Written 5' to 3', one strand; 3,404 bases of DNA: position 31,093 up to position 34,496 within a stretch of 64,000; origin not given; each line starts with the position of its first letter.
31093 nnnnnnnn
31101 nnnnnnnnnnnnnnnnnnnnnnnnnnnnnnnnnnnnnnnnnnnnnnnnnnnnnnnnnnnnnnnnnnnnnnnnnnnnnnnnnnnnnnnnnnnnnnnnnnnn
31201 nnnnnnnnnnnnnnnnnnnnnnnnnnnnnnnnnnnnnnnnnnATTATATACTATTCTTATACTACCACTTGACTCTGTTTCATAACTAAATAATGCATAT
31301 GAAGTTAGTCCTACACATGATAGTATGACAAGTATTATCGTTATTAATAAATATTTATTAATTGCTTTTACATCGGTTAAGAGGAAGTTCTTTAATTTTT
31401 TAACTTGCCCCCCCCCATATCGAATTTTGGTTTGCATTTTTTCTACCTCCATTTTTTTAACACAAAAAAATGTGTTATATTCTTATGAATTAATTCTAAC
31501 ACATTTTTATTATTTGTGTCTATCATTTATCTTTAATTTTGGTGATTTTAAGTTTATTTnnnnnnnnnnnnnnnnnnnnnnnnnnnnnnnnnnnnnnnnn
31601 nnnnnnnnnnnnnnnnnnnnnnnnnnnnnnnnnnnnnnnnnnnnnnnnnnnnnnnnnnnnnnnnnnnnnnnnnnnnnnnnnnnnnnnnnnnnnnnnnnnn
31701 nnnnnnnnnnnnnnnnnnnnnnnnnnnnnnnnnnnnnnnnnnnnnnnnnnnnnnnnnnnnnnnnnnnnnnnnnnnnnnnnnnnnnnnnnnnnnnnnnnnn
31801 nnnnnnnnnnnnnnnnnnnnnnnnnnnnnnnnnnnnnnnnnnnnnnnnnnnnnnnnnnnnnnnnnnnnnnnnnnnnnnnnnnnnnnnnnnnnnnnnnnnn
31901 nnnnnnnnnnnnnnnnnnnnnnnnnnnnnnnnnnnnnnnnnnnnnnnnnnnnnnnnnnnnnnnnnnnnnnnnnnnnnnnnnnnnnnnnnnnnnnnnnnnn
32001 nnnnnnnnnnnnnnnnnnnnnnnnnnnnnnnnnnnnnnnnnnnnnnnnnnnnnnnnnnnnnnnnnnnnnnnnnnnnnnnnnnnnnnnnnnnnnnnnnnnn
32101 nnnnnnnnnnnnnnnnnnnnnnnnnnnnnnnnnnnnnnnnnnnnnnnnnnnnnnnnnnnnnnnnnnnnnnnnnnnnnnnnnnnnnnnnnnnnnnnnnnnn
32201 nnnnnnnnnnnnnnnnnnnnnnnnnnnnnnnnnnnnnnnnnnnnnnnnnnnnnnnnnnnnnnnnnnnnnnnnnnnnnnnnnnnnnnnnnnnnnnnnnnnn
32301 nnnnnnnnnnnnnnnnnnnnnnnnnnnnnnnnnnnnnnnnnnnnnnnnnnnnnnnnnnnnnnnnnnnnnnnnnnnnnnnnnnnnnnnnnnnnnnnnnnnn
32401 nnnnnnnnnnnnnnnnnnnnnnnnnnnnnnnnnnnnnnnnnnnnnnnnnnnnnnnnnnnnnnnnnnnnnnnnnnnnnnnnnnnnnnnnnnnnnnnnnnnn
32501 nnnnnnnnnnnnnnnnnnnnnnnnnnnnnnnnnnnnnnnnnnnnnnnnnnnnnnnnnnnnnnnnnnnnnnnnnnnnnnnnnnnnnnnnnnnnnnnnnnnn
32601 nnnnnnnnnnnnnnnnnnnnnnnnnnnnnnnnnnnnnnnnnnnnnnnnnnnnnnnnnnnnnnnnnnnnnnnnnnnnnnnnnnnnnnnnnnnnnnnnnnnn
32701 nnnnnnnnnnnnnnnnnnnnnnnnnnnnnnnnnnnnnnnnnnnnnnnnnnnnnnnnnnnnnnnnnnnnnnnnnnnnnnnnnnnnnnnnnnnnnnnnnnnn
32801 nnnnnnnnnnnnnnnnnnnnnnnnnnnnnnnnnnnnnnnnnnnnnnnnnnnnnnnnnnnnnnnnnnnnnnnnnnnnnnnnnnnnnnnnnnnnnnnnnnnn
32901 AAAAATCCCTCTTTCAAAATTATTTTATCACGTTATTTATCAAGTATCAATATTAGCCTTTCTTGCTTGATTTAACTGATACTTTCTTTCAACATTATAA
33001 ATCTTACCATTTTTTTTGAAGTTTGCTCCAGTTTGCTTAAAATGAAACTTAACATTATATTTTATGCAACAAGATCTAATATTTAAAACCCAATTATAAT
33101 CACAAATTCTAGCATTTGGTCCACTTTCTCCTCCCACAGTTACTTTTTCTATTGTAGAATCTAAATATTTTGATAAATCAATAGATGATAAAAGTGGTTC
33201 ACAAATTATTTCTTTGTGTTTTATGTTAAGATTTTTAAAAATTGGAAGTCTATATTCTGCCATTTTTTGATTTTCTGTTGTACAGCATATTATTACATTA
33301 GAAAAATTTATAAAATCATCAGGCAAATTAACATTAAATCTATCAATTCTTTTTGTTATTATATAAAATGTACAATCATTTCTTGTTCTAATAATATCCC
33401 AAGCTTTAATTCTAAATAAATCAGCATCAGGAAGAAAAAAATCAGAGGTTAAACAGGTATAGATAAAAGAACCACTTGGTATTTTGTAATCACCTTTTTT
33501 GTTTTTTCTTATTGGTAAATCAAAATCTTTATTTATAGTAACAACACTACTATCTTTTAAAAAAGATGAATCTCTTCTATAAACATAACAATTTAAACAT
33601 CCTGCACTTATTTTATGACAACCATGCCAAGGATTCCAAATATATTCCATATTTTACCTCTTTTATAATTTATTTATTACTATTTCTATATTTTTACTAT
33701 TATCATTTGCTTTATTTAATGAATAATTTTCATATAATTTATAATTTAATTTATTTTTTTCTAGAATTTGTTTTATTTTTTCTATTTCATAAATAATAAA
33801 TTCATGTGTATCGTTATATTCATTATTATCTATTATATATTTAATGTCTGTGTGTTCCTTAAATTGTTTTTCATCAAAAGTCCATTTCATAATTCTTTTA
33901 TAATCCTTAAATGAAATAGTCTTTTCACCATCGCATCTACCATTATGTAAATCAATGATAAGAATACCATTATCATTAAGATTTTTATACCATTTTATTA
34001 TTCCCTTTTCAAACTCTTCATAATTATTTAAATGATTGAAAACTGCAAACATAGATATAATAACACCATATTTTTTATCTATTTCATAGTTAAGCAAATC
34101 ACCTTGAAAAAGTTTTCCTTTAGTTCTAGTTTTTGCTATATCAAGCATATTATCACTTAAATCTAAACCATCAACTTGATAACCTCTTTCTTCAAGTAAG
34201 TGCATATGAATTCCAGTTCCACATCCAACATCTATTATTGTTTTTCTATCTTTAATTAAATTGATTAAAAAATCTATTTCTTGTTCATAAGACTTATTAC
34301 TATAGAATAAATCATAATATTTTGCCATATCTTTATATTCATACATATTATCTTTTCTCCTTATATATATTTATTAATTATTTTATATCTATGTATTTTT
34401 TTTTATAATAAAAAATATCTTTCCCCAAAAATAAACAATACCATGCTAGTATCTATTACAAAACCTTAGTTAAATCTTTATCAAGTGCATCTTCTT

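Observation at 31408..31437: The same leader with a G9 tract is in frame at a distant locus (phase-ON paralog C)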

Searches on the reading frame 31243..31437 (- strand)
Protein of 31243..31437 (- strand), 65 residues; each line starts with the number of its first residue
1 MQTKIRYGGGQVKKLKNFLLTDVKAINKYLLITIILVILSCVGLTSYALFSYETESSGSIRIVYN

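Call 22: find_homologous_proteins(query=window:31243-31437:-, max_evalue=1)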
Query seq(65 aa) (65 aa): 2 proteins with E <= 1 among 2 candidates.
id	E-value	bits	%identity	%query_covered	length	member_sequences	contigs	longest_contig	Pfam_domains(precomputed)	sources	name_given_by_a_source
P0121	3.6e-18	82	85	82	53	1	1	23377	-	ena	-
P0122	5.5e-12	63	83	65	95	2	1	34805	-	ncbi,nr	ncbi:MAG: hypothetical protein PUC23_01155, partial [bacterium]|nr:hypothetical protein [bacterium]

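Call 41: find_encoding_contigs(protein=P0121, flank=6000, max_places=6)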
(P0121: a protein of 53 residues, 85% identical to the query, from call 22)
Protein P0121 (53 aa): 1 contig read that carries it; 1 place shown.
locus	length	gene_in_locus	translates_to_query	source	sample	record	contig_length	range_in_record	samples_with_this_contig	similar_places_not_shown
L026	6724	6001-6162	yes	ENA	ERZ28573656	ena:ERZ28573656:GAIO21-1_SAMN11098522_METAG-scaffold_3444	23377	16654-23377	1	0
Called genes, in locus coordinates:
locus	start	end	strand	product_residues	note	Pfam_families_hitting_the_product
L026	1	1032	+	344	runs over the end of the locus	PF01594:AI-2E_transport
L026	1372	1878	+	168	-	-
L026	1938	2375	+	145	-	-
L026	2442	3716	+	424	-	PF01018:GTP1_OBG, PF00025:Arf (weak), PF02421:FeoB_N, PF01926:MMR_HSR1, PF09269:DUF1967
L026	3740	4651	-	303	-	PF00149:Metallophos, PF12850:Metallophos_2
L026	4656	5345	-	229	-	PF02517:Rce1-like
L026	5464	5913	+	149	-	-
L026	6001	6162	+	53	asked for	-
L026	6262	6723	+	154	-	?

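Call 73: search_protein_representatives(protein=window:31243-31437:-)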
Query: 65 residues. Proteins with E-value up to 0.001 (for the whole library): 38; up to 1e-10: 6; up to 1e-30: 0. The best 38 are listed.
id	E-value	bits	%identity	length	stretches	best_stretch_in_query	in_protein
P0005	2.4e-24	99.7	85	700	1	4-65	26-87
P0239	6.5e-22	92.1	83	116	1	1-65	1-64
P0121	1.2e-18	81.9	87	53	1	1-53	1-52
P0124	1.0e-13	66.4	70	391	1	12-64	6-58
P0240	9.4e-12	60.2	56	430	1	2-64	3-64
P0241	3.9e-11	58.3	59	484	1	12-65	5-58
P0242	1.9e-10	56.2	61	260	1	12-65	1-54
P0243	2.9e-09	52.5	56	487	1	13-64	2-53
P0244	3.1e-09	52.4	59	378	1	11-64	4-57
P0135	1.3e-08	50.4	56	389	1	11-65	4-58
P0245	5.0e-08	48.6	52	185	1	12-65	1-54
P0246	1.3e-07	47.2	61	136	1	13-56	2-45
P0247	1.4e-07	47.2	55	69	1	13-61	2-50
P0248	4.9e-07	45.5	57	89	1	13-59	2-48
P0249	5.1e-07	45.4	54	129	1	13-58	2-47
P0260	1.6e-05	40.7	44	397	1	1-62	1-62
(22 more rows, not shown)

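Call 75: search_protein_families(library=pfam, proteins=[P0260, P0240], max_evalue=0.001)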
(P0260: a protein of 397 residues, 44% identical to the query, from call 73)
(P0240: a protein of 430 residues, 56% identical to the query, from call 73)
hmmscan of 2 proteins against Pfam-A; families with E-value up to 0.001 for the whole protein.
P0260 (397 aa): 0 families

P0240 (430 aa): 1 family
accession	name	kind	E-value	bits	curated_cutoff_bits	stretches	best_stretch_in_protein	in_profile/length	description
PF09136.16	Glucodextran_B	-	2.8e-24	85.3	27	2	163-249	1-81/83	Glucodextranase, domain B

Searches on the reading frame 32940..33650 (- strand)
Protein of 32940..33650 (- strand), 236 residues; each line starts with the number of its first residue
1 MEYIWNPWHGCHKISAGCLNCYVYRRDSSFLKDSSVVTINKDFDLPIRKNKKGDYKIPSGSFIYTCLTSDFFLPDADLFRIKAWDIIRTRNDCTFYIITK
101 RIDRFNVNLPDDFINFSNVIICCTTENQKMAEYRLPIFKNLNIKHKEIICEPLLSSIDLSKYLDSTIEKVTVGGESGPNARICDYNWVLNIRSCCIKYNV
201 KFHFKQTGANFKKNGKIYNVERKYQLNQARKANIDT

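Call 43: search_protein_families(library=pfam, proteins=[window:32940-33650:-], max_evalue=0.001)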
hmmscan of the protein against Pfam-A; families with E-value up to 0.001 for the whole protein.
window:32940-33650:- (236 aa): 1 family
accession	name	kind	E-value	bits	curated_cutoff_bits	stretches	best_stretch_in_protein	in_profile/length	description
PF07505.17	DUF5131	-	2.7e-39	135.6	28.9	1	3-215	9-223/243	Protein of unknown function (DUF5131)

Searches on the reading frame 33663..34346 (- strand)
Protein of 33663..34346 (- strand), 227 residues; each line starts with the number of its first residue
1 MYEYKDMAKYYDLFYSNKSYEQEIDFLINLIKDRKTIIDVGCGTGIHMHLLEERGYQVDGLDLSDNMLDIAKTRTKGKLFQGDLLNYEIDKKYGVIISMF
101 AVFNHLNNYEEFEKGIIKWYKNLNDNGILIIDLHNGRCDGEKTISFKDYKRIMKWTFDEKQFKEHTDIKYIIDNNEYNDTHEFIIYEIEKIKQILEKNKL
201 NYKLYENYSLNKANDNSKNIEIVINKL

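Call 43: search_protein_families(library=pfam, proteins=[window:33663-34346:-], max_evalue=0.001)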
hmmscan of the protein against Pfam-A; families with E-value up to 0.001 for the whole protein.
window:33663-34346:- (227 aa): 8 families
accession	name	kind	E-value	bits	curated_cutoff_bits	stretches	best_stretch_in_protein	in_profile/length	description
PF13649.12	Methyltransf_25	-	8.7e-14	52.4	27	1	37-127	1-97/97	Methyltransferase domain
PF13489.12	Methyltransf_23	-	1.9e-12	47.7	27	1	19-158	8-135/164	Methyltransferase domain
PF08241.18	Methyltransf_11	-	3e-12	47.4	21.2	1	38-131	1-95/95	Methyltransferase domain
PF08242.18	Methyltransf_12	-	1.4e-09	39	30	1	38-129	1-98/98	Methyltransferase domain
PF13847.12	Methyltransf_31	-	5e-09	36.4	27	1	32-152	2-114/145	Methyltransferase domain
PF07021.18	MetW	-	0.00016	21.8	21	1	25-83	5-63/193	Methionine biosynthesis protein MetW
PF03848.20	TehB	-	0.00024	21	20.4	1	9-108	7-110/193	Tellurite resistance protein TehB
PF01209.24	Ubie_methyltran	-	0.00046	20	20.1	0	32-78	46-95/233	ubiE/COQ5 methyltransferase family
